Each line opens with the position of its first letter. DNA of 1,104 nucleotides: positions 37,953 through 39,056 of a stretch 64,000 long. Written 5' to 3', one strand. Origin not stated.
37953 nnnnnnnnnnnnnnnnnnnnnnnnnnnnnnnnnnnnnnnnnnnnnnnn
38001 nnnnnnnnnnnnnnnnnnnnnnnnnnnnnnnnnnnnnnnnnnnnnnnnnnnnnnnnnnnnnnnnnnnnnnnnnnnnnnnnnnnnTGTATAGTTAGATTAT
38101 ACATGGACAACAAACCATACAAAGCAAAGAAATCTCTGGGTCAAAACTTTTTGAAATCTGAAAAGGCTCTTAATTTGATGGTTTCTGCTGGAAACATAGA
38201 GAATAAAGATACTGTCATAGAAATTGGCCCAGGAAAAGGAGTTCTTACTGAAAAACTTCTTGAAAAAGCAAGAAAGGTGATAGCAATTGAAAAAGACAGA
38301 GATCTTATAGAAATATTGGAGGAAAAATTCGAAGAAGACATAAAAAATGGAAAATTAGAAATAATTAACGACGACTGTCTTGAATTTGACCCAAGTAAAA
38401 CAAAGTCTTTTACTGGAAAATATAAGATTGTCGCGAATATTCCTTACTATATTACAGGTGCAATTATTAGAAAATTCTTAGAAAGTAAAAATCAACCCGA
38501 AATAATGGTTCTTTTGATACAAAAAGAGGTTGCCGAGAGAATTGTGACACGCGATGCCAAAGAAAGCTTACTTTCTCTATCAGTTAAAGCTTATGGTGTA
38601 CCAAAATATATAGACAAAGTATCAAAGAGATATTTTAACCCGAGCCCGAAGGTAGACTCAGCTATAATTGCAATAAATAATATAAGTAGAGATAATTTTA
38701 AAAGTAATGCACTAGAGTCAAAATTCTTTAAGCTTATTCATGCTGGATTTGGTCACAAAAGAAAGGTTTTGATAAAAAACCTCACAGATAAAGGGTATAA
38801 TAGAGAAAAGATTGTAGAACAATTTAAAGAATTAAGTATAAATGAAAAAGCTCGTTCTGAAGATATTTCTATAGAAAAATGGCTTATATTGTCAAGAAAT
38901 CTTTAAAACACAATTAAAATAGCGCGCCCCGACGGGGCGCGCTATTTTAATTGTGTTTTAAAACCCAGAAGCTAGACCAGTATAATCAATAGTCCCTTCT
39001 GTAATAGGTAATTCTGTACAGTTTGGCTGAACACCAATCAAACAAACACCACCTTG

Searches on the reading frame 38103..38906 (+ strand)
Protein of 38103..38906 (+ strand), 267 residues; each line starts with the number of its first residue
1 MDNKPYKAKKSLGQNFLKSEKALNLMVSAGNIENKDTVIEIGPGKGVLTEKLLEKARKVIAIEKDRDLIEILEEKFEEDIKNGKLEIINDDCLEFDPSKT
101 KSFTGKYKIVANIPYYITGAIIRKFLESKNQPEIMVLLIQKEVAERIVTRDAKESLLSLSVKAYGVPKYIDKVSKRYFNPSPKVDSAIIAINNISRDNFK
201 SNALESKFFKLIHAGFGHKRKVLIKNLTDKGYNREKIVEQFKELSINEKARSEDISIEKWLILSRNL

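Call 81: search_protein_families(library=pfam, proteins=[window:38103-38906:+], max_evalue=0.0001)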
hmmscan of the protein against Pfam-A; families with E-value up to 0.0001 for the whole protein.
window:38103-38906:+ (267 aa): 1 family
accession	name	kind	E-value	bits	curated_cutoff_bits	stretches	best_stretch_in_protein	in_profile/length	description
PF00398.26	RrnaAD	-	1.1e-56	192.3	24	1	7-263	3-257/263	Ribosomal RNA adenine dimethylase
